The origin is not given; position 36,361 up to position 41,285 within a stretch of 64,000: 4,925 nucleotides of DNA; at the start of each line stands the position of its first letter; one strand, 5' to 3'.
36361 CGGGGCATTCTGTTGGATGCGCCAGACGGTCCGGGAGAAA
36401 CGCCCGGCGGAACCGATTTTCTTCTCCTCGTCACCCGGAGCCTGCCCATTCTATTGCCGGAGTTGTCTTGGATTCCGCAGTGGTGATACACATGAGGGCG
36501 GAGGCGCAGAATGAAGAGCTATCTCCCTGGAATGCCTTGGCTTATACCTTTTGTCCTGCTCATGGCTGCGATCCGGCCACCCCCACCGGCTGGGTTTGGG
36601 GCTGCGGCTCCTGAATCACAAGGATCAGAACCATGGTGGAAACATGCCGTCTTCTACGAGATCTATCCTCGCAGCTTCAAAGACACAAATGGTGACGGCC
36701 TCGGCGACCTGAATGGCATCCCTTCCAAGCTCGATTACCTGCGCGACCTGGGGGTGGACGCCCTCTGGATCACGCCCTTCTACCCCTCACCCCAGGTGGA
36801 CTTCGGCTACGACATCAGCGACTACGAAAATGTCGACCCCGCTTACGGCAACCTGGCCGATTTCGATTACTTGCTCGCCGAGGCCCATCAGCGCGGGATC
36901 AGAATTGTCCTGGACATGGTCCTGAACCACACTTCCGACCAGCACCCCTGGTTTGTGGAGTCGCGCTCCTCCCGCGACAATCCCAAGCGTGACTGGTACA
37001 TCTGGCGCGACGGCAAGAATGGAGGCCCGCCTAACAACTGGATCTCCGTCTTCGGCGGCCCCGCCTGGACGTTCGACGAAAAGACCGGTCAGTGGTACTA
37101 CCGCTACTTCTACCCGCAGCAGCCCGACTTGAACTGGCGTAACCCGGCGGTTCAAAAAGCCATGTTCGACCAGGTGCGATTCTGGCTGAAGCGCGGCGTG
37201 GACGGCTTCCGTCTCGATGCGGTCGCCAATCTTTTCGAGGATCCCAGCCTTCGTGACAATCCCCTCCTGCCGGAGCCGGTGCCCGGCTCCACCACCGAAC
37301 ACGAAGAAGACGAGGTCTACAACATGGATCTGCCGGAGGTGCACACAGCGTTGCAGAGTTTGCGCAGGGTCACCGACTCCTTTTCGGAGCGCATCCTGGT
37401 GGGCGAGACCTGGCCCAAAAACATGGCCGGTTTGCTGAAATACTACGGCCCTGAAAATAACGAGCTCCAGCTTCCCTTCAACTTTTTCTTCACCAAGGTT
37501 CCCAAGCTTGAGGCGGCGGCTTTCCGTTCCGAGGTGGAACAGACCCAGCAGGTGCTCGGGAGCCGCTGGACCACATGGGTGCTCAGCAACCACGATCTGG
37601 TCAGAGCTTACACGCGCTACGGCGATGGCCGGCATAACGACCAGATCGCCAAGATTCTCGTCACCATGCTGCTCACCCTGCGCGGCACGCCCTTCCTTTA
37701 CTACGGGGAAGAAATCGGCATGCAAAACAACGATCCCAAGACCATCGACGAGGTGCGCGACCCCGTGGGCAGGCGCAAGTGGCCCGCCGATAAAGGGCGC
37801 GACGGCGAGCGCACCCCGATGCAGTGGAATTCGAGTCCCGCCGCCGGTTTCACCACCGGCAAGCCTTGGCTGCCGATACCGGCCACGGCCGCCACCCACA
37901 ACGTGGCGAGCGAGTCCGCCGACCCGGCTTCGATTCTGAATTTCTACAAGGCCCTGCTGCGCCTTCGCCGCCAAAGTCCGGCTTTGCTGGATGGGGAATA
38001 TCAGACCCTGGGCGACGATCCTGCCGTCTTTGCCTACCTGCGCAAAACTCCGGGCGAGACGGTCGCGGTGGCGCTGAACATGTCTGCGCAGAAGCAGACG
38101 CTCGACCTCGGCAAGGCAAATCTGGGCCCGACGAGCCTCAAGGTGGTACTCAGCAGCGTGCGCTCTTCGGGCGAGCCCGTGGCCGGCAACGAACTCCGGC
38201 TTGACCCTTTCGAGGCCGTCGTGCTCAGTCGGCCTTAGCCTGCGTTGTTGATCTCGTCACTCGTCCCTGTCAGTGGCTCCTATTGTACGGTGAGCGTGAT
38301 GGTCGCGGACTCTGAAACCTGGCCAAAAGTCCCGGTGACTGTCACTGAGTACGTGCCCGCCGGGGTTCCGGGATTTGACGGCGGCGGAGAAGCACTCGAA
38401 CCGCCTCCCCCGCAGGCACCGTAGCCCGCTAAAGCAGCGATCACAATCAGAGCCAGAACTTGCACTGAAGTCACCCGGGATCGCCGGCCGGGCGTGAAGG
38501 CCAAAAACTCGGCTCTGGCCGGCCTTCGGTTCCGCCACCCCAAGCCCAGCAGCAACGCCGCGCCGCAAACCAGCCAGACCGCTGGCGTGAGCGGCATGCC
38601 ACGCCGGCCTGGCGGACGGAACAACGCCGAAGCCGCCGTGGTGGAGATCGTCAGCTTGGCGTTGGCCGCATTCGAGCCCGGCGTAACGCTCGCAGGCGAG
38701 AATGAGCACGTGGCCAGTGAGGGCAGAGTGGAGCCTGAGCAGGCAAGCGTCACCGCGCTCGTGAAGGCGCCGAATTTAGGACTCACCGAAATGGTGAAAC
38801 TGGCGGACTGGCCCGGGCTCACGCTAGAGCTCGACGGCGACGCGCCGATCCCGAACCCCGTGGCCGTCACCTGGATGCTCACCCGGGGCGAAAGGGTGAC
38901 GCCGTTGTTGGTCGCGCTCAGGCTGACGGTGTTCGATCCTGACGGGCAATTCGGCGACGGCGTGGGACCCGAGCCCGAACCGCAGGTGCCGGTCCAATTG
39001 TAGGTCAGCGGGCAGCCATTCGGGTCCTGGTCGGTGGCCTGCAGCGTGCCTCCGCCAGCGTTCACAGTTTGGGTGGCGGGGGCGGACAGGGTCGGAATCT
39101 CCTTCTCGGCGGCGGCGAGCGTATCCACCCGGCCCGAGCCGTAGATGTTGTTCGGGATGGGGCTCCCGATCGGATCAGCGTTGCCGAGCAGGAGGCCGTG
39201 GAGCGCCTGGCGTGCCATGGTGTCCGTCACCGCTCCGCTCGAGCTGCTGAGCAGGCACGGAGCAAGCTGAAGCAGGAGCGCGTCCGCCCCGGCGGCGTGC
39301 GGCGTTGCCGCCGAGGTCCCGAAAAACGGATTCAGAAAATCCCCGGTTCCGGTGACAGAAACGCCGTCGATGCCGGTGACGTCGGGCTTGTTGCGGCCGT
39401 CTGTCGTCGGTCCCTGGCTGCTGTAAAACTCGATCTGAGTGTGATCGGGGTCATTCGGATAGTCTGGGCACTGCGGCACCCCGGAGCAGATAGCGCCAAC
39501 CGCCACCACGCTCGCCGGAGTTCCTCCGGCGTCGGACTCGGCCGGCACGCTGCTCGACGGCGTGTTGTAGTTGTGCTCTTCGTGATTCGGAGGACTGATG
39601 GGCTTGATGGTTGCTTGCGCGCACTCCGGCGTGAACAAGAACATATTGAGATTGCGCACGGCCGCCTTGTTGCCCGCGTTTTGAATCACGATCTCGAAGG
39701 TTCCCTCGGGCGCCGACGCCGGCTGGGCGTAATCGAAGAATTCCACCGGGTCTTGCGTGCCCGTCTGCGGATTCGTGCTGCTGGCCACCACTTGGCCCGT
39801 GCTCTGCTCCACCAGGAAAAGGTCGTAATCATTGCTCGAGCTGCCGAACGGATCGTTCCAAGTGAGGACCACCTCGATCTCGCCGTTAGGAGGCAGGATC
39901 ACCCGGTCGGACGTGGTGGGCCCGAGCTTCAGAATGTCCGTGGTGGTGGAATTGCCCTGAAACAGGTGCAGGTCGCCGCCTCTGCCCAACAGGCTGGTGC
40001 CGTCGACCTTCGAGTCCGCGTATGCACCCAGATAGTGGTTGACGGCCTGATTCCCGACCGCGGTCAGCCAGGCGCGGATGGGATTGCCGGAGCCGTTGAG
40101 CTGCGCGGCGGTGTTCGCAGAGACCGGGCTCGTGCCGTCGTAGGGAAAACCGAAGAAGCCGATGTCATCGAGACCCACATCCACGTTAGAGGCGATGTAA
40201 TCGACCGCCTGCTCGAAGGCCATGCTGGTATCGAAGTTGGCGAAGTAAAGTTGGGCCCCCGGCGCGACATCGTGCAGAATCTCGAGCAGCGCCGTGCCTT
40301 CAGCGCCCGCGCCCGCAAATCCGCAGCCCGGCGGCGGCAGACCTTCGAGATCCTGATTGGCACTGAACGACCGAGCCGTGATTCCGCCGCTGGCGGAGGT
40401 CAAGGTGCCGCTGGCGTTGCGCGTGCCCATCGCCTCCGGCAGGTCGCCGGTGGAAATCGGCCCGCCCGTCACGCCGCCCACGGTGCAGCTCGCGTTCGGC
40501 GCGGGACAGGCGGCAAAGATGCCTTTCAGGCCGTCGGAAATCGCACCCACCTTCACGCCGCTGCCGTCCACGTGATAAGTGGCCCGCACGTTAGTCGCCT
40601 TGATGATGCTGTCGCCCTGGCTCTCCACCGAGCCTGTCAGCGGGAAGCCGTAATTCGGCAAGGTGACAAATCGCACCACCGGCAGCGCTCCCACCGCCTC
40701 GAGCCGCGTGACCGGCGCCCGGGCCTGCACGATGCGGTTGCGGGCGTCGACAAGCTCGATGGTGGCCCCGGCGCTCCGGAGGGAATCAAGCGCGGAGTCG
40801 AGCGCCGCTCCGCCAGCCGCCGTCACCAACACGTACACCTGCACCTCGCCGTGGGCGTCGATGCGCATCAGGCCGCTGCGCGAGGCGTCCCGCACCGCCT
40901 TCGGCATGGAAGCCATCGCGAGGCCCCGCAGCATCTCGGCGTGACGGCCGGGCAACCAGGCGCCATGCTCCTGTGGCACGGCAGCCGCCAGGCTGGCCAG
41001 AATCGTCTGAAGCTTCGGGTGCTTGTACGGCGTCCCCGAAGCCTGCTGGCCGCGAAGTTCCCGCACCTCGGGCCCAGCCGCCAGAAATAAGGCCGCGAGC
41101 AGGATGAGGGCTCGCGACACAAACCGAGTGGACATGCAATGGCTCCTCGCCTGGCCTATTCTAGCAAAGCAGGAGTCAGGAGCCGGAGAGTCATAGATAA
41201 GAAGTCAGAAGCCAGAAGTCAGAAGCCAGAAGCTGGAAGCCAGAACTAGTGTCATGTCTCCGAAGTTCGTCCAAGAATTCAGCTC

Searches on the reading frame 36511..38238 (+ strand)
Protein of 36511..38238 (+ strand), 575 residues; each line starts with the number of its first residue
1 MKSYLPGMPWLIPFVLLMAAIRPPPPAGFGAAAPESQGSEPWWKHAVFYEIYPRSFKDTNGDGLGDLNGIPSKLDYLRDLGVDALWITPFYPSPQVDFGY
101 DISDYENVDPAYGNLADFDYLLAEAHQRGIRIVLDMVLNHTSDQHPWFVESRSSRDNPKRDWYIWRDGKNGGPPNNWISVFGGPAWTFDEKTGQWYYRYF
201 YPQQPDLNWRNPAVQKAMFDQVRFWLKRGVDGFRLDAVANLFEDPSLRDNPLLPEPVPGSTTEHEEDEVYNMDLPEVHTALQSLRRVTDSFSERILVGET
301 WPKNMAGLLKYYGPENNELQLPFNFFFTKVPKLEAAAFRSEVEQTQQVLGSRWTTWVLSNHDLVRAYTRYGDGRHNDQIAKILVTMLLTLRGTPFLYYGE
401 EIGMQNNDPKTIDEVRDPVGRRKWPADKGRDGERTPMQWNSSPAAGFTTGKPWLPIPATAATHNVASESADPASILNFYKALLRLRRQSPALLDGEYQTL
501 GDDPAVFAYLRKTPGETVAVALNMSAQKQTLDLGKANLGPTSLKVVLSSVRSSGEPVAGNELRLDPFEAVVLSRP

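Call 81: search_protein_families(library=pfam, proteins=[window:36511-38238:+], max_evalue=0.00001)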
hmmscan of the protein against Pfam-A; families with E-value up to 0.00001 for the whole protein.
window:36511-38238:+ (575 aa): 4 families
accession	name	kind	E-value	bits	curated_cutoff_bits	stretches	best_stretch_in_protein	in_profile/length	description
PF00128.31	Alpha-amylase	-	6.1e-138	461.2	22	1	51-495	2-446/446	Alpha amylase, catalytic domain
PF11941.14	DUF3459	-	1.6e-08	35.2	22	1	478-571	1-89/90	Domain of unknown function (DUF3459)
PF16657.11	Malt_amylase_C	-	7.3e-08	32.8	27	1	495-569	1-73/75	Maltogenic Amylase, C-terminal domain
PF23915.1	SusG_C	-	6.1e-06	26.9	27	0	506-571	1-62/62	Alpha-amylase SusG C-terminal domain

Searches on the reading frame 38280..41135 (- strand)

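Call 81: search_protein_families(library=pfam, proteins=[window:38280-41135:-], max_evalue=0.00001)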
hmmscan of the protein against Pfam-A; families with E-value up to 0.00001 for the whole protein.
window:38280-41135:- (951 aa): 1 family
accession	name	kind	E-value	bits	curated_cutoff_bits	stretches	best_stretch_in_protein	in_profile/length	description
PF00082.27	Peptidase_S8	-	6.6e-11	42.5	21.8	1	527-668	163-288/288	Subtilase family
